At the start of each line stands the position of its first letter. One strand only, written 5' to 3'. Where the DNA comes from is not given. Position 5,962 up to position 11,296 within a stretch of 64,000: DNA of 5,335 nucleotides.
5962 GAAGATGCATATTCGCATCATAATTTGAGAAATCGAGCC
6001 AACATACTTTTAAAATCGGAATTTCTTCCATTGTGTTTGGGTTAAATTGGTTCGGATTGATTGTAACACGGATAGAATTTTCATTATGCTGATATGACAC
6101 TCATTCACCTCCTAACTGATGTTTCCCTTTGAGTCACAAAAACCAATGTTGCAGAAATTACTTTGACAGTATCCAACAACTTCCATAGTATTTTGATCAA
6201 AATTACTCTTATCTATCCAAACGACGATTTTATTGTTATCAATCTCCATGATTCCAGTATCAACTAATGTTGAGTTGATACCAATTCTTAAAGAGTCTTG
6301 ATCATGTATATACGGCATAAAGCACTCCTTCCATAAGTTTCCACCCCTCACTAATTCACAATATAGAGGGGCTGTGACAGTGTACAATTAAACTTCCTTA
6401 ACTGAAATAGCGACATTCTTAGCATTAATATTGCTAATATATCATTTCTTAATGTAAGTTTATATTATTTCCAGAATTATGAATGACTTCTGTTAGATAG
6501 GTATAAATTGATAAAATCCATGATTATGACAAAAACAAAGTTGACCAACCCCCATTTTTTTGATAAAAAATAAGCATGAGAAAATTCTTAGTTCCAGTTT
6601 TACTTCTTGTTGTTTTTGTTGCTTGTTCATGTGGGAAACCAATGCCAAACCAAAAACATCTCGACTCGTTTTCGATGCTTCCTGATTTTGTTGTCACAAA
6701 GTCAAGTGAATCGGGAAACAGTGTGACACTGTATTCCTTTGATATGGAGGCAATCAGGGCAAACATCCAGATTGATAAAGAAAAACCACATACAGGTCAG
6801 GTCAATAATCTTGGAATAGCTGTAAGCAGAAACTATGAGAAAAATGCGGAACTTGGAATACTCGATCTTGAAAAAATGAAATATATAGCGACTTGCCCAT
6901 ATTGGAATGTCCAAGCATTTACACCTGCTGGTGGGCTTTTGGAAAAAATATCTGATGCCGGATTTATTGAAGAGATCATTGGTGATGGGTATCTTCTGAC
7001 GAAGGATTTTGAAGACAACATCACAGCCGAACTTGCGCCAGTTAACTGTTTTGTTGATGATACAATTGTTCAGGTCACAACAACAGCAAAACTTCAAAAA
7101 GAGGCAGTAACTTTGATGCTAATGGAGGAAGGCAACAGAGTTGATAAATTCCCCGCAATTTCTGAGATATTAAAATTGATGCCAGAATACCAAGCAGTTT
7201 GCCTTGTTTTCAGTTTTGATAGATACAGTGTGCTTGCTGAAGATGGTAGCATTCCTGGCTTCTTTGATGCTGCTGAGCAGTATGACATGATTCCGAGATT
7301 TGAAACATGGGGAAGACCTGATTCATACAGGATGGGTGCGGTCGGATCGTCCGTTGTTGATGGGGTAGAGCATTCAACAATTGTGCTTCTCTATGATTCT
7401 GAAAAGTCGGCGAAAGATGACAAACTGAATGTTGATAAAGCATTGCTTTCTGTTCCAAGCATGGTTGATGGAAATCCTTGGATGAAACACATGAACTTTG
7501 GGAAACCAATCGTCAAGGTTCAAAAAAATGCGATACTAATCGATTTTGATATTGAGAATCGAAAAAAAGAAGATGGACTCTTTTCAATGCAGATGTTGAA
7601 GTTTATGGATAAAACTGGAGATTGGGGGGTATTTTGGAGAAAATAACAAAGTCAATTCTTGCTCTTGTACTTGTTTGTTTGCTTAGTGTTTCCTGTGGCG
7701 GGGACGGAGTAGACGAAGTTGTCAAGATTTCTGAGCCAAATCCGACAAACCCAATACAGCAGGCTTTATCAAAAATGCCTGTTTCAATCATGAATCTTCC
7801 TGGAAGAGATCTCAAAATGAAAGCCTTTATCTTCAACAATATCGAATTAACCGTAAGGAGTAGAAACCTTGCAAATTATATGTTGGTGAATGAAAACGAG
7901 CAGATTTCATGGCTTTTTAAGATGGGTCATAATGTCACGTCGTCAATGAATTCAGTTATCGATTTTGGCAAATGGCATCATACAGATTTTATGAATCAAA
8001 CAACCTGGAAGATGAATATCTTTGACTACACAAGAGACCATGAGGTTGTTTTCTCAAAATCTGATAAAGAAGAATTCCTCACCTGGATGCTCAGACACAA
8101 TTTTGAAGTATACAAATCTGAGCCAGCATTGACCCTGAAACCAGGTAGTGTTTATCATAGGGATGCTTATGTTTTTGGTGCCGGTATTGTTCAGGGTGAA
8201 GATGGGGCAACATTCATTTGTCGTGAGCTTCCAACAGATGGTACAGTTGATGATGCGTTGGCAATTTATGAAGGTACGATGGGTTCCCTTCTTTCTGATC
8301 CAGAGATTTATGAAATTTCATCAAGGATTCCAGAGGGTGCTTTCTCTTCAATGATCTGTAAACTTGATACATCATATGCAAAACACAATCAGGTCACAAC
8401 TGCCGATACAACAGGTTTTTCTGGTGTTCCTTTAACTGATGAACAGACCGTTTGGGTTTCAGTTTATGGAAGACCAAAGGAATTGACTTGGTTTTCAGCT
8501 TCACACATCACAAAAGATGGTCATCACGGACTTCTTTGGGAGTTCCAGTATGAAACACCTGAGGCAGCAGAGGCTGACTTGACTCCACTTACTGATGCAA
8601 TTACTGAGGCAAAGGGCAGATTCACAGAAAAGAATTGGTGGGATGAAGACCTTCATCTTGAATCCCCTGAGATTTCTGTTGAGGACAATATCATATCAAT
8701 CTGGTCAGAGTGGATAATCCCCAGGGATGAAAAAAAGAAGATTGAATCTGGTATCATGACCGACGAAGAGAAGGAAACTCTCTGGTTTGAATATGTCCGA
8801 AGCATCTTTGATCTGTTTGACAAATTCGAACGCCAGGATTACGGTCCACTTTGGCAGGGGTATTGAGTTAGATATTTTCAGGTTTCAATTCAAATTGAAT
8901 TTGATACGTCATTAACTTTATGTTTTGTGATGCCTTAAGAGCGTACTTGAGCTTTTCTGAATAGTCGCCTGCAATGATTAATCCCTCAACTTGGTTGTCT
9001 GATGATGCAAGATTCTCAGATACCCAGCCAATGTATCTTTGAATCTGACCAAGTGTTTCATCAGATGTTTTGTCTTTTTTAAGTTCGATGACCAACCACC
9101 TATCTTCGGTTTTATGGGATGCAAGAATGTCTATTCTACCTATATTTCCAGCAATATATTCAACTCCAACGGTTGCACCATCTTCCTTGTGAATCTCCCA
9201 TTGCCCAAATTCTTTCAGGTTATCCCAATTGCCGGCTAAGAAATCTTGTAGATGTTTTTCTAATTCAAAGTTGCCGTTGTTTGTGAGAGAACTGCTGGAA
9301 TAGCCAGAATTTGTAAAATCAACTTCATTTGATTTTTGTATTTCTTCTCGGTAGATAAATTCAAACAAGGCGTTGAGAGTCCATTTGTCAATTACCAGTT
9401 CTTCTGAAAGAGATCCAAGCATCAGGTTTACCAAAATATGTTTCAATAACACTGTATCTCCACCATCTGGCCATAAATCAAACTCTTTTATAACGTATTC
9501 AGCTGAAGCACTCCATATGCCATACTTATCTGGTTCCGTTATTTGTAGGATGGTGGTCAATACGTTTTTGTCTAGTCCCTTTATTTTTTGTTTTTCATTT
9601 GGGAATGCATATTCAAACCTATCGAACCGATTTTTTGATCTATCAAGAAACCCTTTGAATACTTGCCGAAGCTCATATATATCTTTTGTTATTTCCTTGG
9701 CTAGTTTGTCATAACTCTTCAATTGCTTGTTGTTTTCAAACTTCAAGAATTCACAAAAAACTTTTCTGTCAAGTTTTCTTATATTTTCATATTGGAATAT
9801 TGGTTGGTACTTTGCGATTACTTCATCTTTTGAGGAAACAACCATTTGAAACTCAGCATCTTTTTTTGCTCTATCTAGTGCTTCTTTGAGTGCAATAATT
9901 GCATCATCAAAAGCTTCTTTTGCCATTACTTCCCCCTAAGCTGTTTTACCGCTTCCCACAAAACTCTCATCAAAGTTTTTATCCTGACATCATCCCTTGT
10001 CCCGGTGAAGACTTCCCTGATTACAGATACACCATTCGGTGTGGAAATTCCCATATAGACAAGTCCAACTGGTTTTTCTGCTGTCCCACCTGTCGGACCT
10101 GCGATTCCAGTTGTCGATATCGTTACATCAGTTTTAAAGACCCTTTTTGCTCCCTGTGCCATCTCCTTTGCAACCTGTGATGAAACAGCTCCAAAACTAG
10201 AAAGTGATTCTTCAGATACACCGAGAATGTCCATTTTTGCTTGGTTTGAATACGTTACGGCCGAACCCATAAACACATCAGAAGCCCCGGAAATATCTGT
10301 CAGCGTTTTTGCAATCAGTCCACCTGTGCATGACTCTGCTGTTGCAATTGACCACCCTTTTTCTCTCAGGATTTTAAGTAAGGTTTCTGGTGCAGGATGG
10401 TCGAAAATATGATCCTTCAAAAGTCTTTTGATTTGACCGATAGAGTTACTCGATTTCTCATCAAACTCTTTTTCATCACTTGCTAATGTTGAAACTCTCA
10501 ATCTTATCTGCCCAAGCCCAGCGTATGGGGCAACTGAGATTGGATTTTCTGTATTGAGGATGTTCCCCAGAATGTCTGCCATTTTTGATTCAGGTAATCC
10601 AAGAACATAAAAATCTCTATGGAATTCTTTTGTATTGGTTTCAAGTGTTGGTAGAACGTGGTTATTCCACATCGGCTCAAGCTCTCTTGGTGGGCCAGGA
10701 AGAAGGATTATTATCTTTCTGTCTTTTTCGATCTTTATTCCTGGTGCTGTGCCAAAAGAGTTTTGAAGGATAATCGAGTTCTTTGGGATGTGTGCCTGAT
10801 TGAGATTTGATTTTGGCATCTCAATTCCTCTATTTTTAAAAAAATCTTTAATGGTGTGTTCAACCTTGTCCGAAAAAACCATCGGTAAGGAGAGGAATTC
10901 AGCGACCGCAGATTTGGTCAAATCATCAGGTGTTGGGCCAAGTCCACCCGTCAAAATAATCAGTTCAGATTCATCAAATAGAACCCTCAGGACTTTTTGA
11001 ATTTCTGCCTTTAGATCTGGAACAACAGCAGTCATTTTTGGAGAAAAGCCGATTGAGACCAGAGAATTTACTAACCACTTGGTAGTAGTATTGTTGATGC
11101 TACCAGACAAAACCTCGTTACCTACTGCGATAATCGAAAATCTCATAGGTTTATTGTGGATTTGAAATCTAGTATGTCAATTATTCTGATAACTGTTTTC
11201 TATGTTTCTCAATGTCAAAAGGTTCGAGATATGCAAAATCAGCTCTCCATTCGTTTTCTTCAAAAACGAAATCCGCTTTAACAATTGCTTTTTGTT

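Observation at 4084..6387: Compact operon: four tandem paralogous Cys-rich peptides followed by a radical SAM/SPASM enzyme, a candidate RiPP cluster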

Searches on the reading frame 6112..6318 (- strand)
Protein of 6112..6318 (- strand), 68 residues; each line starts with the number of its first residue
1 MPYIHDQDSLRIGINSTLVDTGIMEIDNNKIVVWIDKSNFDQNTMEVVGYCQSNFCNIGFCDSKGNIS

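Call 3: search_protein_families(library=ncbifam, proteins=[window:6112-6318:-], max_evalue=1)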
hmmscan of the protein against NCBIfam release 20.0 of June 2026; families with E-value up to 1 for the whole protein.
window:6112-6318:- (68 aa): 2 families
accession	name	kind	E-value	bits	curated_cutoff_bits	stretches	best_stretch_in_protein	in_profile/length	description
NF012148.0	blaKHM-HMB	exception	0.066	12.7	450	1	15-64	60-109/238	KHM/HMB family subclass B1 metallo-beta-lactamase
NF041632.1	blaKHM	exception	0.089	12.3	480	1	15-64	59-108/237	KHM family subclass B1 metallo-beta-lactamase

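Call 4: search_protein_families(library=pfam, proteins=[window:6112-6318:-], max_evalue=1)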
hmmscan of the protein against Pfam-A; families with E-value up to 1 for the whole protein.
window:6112-6318:- (68 aa): 1 family
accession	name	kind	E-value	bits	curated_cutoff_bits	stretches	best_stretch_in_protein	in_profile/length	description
PF07858.18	LEH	-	0.044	14.6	24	1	7-45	79-116/122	Limonene-1,2-epoxide hydrolase catalytic domain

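Call 8: find_homologous_proteins(query=A1, max_evalue=0.01)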
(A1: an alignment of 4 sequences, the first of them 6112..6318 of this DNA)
Query A1 (4 sequences) (68 aa, profile of the alignment): 6 proteins with E <= 0.01 among 7 candidates.
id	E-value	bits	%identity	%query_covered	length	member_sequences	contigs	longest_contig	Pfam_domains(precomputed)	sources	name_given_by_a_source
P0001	1.9e-33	132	44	91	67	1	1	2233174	-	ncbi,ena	-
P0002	1.8e-32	129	45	82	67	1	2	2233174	-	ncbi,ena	-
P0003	4.2e-30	121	100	100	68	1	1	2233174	-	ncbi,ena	-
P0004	1.1e-26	110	43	90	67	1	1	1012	-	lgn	-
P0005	2.2e-25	106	43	88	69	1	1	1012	-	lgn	-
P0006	4.4e-25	105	37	99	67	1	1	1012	-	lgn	-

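Call 13: find_encoding_contigs(protein=P0004, flank=6000, max_places=4)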
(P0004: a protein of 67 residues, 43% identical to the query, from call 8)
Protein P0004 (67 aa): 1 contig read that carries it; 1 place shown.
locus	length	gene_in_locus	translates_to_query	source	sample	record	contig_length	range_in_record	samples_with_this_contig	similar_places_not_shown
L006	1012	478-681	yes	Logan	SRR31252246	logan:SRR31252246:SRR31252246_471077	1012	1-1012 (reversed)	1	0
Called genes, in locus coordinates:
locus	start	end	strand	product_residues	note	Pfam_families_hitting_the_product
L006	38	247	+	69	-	-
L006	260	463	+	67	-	-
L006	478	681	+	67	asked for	-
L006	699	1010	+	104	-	?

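Call 27: search_protein_representatives(alignment_id=A2)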
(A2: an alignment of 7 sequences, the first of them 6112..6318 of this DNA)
Query: 7 sequences, 67 profile positions. Proteins with E-value up to 0.001 (for the whole library): 10; up to 1e-10: 6; up to 1e-30: 1. The best 10 are listed.
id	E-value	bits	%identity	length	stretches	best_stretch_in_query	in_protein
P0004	1.2e-31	124.5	-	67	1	1-66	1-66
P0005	1.3e-30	121.2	-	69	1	1-67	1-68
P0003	1.3e-27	111.6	-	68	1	1-66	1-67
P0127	5.9e-19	83.8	-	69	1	1-62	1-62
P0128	8.7e-16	73.7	-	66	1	6-62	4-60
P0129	4.8e-12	61.7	-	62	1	1-55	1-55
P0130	8.7e-07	44.8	-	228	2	1-50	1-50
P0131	3.0e-06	43.1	-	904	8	29-42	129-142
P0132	1.7e-05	40.7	-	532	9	22-39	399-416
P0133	3.2e-05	39.8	-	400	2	1-50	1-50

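Call 34: find_encoding_contigs(protein=P0127, flank=5000, max_places=6)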
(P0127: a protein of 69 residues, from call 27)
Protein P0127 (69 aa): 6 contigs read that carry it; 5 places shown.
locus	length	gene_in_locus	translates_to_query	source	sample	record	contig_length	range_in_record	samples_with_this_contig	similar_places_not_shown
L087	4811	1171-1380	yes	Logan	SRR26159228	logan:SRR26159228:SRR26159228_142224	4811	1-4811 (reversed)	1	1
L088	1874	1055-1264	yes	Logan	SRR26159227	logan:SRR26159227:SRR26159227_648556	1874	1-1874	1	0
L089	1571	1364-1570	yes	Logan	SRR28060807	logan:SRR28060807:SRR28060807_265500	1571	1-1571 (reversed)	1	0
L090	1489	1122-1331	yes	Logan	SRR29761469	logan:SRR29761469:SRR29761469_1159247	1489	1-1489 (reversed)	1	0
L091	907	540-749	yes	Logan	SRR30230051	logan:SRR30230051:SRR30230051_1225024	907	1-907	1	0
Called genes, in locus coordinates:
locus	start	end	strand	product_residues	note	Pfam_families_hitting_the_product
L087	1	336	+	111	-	?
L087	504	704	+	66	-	-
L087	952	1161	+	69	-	-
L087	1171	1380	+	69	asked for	-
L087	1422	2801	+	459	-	PF04055:Radical_SAM, PF13353:Fer4_12 (weak)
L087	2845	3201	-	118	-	-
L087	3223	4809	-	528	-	?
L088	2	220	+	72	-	?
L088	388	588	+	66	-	-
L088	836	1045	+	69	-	-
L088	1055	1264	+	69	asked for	-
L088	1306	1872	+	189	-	?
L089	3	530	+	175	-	?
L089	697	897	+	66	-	-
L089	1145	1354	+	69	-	-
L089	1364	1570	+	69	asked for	?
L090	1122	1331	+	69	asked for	-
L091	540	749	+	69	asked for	-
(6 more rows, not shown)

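Call 35: find_encoding_contigs(protein=P0130, flank=6000, max_places=3)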
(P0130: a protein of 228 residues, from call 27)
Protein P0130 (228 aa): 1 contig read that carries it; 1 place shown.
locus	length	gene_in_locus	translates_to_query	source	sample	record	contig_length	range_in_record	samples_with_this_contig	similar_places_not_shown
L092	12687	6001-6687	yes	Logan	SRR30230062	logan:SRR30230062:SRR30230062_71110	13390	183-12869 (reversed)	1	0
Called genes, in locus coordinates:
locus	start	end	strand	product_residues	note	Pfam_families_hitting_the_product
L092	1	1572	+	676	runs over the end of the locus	PF02092:tRNA_synt_2f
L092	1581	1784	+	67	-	PF14697:Fer4_21 (faint), PF12797:Fer4_2 (faint), PF12837:Fer4_6 (faint), PF13237:Fer4_10, PF12800:Fer4_4 (faint), PF12838:Fer4_7 (weak), PF13187:Fer4_9, PF00037:Fer4 (weak), +2 more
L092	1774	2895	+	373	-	PF01855:POR_N, PF17147:PFOR_II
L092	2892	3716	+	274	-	PF02775:TPP_enzyme_C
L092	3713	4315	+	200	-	PF01558:POR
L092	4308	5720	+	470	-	PF03951:Gln-synt_N, PF00120:Gln-synt_C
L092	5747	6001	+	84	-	-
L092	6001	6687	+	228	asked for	-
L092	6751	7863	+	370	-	-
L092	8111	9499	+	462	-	PF00082:Peptidase_S8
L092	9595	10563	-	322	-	PF03054:tRNA_Me_trans, PF20259:tRNA_Me_trans_M, PF20258:tRNA_Me_trans_C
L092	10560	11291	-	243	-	PF00702:Hydrolase, PF13419:HAD_2, PF13242:Hydrolase_like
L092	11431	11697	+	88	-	PF00312:Ribosomal_S15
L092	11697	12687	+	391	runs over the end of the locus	?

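Call 47: search_protein_families(library=pfam, proteins=[P0130, P0133, L092:6751-7863:+, L092:5747-6001:+, L087:2845-3201:-], max_evalue=0.1)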
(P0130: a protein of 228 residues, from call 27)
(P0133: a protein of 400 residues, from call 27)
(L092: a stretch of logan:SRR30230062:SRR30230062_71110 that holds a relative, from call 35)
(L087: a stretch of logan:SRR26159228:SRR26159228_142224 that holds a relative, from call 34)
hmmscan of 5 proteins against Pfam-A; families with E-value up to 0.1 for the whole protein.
P0130 (228 aa): 0 families

P0133 (400 aa): 1 family
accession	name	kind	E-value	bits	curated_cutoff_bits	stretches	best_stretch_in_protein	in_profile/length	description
PF04519.19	Bactofilin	-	0.00069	20.3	27.9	1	245-311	13-81/98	Polymer-forming cytoskeletal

L092:6751-7863:+ (370 aa): 2 families
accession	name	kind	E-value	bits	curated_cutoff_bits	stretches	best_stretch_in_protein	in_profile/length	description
PF13360.13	PQQ_2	-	0.0017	18.5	27.6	1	186-297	3-107/233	Outer membrane protein assembly factor BamB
PF23586.2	Beta-prop_NWD2_C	-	0.05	13.2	33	0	219-285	105-175/341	NWD2 C-terminal beta-propeller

L092:5747-6001:+ (84 aa): 3 families
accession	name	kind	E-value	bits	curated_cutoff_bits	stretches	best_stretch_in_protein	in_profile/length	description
PF12651.13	RHH_3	-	6.2e-05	23.3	21.6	1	30-72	2-44/44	Ribbon-helix-helix domain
PF00906.25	Hepatitis_core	-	0.071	13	22.6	1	18-71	129-181/273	Hepatitis core antigen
PF01402.27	RHH_1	-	0.089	13.2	20.5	0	37-70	6-39/39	Ribbon-helix-helix protein, copG family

L087:2845-3201:- (118 aa): 2 families
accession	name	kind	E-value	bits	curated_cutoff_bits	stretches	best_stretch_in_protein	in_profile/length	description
PF02413.22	Caudo_TAP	-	0.07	13.7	22.1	1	74-113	66-105/131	Caudovirales tail fibre assembly protein, lambda gpK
PF00111.32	Fer2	-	0.073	13.4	21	0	14-34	38-56/77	2Fe-2S iron-sulfur cluster binding domain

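Call 56: find_related_loci(query=A7, collection=metagenome_contigs, flank=4000)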
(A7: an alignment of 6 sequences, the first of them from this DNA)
Query A7 (68 aa) in metagenome_contigs; peptide patterns used: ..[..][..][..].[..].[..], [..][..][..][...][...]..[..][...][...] (x = any residue, [..] = any of these).
563 stretches matched a pattern, but none encodes a relative of the query by tblastn (E <= 1e-3).

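Call 66: predict_structure(alignment_id=A2)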
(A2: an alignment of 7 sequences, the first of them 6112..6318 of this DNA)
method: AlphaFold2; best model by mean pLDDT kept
length: 68 residues; sequences in the alignment: 7
mean_pLDDT: 59.0   pTM: 0.42
mean pLDDT of the five models: 59.0, 46.4, 39.4, 38.6, 37.4
residues with pLDDT >= 90: 0; 70-90: 9; 50-70: 43; < 50: 16
segments of 3 or more residues with pLDDT < 50: 54-68
pLDDT, mean of each block of 10 residues (from residue 1): 66 62 60 70 63 46 44
secondary structure, 60 per line:
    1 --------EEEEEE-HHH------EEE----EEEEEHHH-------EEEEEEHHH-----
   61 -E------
elements in order: E9-14 E25-27 E32-36 E47-52

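Call 75: find_encoding_contigs(protein=P0133, flank=5000, max_places=4)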
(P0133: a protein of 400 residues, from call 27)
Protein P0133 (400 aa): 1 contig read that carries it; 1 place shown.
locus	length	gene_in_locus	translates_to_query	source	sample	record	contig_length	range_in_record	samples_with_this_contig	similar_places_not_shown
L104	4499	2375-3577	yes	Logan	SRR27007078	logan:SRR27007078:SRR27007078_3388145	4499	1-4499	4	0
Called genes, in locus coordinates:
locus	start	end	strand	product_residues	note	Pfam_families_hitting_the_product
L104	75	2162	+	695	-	-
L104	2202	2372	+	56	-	-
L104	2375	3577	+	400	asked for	-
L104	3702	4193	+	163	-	PF02142:MGS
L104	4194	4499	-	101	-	?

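Call 78: search_solved_structures(query=A8, max_evalue=10)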
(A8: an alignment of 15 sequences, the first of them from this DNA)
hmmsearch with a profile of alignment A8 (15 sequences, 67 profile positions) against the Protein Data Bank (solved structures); distinct sequences matched with E-value up to 10: 2.
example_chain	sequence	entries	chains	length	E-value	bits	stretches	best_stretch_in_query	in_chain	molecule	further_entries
1pxz_A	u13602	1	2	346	0.056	16.5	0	33-58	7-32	Major pollen allergen Jun a 1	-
6px2_A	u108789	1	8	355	0.87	12.6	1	32-57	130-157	Glyceraldehyde-3-phosphate dehydrogenase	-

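Call 79: search_protein_families(library=pfam, alignment_id=A8, max_evalue=0.1)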
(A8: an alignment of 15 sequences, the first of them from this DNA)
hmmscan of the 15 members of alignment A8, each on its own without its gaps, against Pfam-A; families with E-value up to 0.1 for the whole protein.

A. member 1, seq(68 aa): 1 family
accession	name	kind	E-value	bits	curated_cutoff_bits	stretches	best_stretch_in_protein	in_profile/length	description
PF07858.18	LEH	-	0.044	14.6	24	1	7-45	79-116/122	Limonene-1,2-epoxide hydrolase catalytic domain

B. families by the number of members that match (of 15 scanned): 2 families
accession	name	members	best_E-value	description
PF07858.18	LEH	1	0.044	Limonene-1,2-epoxide hydrolase catalytic domain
PF23497.1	YmiD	1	0.089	YmiD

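Call 80: search_protein_families(library=ncbifam, alignment_id=A8, max_evalue=1)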
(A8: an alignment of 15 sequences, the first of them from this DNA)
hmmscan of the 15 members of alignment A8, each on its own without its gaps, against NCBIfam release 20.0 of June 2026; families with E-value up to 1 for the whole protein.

A. member 1, seq(68 aa): 2 families
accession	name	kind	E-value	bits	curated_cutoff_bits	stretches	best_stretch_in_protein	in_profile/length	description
NF012148.0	blaKHM-HMB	exception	0.066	12.7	450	1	15-64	60-109/238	KHM/HMB family subclass B1 metallo-beta-lactamase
NF041632.1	blaKHM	exception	0.089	12.3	480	1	15-64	59-108/237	KHM family subclass B1 metallo-beta-lactamase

B. families by the number of members that match (of 15 scanned): 4 families
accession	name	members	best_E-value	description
NF012148.0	blaKHM-HMB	1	0.066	KHM/HMB family subclass B1 metallo-beta-lactamase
NF041632.1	blaKHM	1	0.089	KHM family subclass B1 metallo-beta-lactamase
NF006771.0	PRK09290.1-5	1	0.14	allantoate amidohydrolase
NF011218.0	PRK14625.1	1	0.21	hypothetical protein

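Call 81: search_protein_families(library=ncbifam, proteins=[L087:1422-2801:+], max_evalue=1e-30)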
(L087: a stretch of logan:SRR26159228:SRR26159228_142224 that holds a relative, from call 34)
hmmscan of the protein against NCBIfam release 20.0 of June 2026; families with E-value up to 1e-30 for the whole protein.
L087:1422-2801:+ (459 aa): 5 families
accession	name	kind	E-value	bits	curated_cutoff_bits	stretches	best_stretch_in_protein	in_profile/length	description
NF038107.1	rSAM_NF038107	equivalog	6.7e-53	180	600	1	8-451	2-440/444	Cys-every-fifth radical SAM/SPASM peptide maturase CefB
TIGR04463.1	rSAM_vs_C_rich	equivalog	2.1e-50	171.8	525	1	21-418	10-401/438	TIGR04463 family radical SAM/SPASM RiPP maturase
TIGR04334.1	rSAM_Clo7bot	equivalog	2.9e-46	158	600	1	8-418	1-412/440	radical SAM/SPASM domain Clo7bot peptide maturase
TIGR04280.1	geopep_mat_rSAM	hypoth_equivalog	5.3e-42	144.3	400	1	21-430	17-411/428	geopeptide radical SAM maturase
NF052473.1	rSAM_FlmE_OhkG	exception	6.2e-37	127.4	500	1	40-439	44-452/481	FlmE/OhkG family radical SAM/SPASM peptide maturase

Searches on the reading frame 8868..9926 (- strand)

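Call 39: search_protein_families(library=pfam, proteins=[window:8868-9926:-], max_evalue=0.001)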
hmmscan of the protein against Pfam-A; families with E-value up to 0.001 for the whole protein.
window:8868-9926:- (352 aa): 3 families
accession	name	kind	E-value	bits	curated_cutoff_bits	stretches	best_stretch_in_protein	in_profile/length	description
PF06250.17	YhcG_C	-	1.1e-08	35.5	32.5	1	260-346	56-145/157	YhcG PDDEXK nuclease domain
PF14281.12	PDDEXK_4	-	4.7e-07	30.4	22.3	1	233-343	57-156/183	PD-(D/E)XK nuclease superfamily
PF01939.22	NucS_C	-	3.2e-06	27.6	24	1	253-328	23-94/124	Endonuclease NucS C-terminal domain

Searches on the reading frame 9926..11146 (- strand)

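Call 39: search_protein_families(library=pfam, proteins=[window:9926-11146:-], max_evalue=0.001)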
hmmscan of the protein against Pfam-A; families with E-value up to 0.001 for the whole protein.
window:9926-11146:- (406 aa): 3 families
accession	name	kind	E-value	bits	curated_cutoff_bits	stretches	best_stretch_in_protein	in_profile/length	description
PF02464.23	CinA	-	9.8e-54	181.6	23.5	1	253-396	5-148/155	Competence-damaged protein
PF00994.29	MoCF_biosynth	-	4e-31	108.1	26.6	1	5-169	2-143/144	Probable molybdopterin binding domain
PF18146.6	CinA_KH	-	7.6e-14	52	27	1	177-248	2-72/73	Damage-inducible protein CinA KH domain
